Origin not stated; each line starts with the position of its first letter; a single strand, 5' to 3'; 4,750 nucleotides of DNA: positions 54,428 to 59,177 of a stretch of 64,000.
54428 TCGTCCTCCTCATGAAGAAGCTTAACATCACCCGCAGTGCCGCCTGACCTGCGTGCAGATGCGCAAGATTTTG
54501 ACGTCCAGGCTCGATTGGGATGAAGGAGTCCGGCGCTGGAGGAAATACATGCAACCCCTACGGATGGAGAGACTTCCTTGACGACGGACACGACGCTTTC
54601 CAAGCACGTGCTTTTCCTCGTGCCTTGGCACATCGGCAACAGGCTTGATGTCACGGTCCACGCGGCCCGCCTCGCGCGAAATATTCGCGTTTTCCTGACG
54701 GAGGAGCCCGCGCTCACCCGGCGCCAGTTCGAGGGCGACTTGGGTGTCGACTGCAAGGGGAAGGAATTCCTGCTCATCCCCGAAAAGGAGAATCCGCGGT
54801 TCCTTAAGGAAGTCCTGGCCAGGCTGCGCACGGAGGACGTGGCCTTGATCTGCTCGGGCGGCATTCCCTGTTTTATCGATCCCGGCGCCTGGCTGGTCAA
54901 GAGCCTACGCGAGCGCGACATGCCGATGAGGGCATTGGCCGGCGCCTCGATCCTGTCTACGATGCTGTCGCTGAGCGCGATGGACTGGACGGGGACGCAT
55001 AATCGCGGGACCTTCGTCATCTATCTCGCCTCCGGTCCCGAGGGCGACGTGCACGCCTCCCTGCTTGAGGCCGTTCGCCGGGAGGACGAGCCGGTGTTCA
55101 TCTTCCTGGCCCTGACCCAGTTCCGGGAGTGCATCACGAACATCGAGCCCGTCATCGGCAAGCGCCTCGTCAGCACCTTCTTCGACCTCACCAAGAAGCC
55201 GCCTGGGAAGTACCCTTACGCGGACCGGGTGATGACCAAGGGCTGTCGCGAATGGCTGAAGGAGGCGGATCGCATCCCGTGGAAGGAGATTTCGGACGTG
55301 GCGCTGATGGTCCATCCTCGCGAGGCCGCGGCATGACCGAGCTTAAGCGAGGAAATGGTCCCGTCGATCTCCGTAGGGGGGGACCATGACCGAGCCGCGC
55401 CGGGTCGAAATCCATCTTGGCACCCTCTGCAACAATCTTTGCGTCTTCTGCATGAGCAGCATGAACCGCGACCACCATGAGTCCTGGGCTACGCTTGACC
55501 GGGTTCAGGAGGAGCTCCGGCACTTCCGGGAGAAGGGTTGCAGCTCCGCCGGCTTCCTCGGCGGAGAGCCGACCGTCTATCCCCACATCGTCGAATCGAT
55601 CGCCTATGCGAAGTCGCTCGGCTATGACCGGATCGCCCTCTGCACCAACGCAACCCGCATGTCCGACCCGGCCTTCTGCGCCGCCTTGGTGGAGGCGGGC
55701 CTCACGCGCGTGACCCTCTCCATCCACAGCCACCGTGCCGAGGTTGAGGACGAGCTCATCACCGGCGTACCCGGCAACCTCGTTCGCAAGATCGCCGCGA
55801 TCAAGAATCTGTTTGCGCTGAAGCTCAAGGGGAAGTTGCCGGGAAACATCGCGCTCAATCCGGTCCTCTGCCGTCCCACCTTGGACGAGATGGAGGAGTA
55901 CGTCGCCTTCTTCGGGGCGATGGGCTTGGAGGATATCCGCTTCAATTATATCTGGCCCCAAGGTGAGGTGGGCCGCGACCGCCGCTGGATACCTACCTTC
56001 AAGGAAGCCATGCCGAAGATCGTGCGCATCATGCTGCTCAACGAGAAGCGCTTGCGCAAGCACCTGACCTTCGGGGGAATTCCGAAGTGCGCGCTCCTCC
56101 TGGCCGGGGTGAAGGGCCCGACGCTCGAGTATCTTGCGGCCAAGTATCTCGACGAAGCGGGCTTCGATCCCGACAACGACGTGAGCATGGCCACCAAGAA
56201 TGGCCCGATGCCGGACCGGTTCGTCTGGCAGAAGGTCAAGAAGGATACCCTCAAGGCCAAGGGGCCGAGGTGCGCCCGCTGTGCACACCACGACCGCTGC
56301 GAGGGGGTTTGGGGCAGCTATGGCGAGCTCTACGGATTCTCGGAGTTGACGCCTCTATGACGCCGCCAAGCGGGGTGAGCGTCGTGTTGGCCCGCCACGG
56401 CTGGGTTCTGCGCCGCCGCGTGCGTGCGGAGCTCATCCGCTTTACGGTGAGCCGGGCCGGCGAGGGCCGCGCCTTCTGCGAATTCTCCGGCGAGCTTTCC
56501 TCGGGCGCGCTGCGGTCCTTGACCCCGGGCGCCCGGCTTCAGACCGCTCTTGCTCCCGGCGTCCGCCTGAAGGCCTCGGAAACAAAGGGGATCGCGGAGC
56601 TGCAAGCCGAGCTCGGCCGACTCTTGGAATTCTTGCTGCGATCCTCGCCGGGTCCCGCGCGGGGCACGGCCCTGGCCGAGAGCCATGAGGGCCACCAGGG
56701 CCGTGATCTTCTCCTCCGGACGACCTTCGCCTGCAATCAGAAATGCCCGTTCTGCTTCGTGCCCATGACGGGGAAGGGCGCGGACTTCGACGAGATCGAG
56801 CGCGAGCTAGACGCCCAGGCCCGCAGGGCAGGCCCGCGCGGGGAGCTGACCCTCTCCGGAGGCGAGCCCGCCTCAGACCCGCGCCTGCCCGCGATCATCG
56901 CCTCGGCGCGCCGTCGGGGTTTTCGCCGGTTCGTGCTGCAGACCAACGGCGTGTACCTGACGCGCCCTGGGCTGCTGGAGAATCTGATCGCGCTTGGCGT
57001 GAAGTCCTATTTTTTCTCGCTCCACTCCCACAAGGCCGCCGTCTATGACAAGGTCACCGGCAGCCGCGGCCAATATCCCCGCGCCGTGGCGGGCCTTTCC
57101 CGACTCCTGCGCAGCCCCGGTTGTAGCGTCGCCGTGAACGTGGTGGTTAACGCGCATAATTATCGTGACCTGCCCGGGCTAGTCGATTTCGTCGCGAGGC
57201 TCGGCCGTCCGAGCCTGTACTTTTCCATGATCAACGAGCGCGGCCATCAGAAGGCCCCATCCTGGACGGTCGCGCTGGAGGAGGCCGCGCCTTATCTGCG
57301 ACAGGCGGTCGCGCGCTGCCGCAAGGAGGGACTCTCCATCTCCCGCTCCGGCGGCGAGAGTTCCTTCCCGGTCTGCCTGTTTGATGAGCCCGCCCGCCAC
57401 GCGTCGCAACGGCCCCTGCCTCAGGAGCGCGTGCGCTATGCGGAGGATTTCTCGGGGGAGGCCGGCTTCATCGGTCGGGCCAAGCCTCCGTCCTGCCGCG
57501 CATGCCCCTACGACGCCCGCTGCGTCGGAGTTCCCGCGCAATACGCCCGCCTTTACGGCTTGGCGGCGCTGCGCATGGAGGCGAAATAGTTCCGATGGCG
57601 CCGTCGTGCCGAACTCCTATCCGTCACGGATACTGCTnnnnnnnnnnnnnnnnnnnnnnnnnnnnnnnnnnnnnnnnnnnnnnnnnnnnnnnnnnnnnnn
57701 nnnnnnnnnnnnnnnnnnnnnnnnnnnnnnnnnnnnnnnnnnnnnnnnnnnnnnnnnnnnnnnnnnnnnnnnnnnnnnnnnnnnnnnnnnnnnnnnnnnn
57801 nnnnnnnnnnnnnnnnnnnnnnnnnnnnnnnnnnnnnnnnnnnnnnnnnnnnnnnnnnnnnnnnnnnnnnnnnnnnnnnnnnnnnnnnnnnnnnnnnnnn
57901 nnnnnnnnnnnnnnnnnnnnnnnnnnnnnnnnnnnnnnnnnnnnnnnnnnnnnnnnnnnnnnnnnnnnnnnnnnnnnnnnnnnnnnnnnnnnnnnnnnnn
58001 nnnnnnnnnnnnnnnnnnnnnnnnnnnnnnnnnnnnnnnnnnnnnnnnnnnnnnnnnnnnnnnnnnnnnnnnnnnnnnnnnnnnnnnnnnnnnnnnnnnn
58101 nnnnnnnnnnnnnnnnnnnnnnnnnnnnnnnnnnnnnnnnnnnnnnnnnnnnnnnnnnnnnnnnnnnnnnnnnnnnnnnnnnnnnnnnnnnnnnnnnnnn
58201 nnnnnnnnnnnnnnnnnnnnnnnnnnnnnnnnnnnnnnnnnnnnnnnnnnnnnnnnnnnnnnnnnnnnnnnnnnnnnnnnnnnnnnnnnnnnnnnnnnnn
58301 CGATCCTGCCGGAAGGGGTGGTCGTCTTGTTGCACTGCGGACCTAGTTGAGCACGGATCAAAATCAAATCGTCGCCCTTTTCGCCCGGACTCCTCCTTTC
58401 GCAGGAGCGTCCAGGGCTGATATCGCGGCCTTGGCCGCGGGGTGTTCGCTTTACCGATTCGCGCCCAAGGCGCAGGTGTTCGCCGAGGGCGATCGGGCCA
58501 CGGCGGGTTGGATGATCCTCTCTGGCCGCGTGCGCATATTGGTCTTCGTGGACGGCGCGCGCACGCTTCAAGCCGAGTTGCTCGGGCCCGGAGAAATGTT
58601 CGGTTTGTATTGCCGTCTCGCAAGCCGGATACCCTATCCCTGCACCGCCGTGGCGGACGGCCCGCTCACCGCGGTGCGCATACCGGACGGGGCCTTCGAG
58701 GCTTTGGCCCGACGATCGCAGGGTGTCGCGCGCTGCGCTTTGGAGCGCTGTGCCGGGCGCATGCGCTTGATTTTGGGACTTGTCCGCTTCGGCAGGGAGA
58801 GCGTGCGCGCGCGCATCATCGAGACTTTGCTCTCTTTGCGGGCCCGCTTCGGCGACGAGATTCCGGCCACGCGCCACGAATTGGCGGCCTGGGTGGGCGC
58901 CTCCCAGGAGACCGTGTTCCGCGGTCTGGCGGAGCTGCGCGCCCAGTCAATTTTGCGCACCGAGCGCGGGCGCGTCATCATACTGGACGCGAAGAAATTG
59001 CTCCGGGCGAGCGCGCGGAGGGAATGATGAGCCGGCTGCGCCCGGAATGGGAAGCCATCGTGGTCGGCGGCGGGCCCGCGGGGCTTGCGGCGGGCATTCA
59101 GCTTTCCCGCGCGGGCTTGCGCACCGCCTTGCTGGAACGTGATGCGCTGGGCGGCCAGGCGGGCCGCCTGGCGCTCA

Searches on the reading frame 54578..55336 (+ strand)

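Call 53: search_protein_families(library=pfam, proteins=[window:54578-55336:+], max_evalue=0.001)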
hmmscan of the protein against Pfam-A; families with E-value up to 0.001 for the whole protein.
window:54578-55336:+ (252 aa): 1 family
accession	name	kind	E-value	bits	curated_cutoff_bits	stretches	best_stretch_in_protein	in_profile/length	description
PF00590.25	TP_methylase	-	6.9e-11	42.9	27.8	1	14-190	4-180/212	Tetrapyrrole (Corrin/Porphyrin) Methylases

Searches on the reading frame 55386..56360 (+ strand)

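Call 53: search_protein_families(library=pfam, proteins=[window:55386-56360:+], max_evalue=0.001)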
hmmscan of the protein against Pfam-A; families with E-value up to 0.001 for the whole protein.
window:55386-56360:+ (324 aa): 1 family
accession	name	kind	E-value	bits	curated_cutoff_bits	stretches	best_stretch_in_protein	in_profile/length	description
PF04055.27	Radical_SAM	-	1.6e-19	71.1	29.5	1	12-171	4-161/166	Radical SAM superfamily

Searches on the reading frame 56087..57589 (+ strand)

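Call 53: search_protein_families(library=pfam, proteins=[window:56087-57589:+], max_evalue=0.001)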
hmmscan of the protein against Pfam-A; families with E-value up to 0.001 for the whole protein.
window:56087-57589:+ (500 aa): 1 family
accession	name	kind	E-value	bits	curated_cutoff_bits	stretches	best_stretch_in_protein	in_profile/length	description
PF04055.27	Radical_SAM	-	3.2e-18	66.9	29.5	1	212-368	3-165/166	Radical SAM superfamily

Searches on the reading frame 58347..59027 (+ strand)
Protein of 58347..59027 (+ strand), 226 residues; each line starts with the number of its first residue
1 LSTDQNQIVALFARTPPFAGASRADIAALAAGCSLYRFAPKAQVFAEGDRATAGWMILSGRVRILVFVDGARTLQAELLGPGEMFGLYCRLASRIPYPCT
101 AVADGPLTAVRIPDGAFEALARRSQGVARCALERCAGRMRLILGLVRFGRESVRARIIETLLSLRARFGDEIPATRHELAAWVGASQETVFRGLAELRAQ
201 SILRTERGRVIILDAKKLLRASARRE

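Call 53: search_protein_families(library=pfam, proteins=[window:58347-59027:+], max_evalue=0.001)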
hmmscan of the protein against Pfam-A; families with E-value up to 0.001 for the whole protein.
window:58347-59027:+ (226 aa): 4 families
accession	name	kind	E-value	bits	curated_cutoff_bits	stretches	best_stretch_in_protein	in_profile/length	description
PF13545.12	HTH_Crp_2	-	2.4e-13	50.3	27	1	155-220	1-69/70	Crp-like helix-turn-helix domain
PF00027.35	cNMP_binding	-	7e-13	48.8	27.5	1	37-123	3-88/89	Cyclic nucleotide-binding domain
PF25213.1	HVO_A0261_N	-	0.00025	21.3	35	1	171-208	22-59/86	HVO_A0261 N-terminal domain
PF00392.27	GntR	-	0.00033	20.7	27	1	151-209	3-60/64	Bacterial regulatory proteins, gntR family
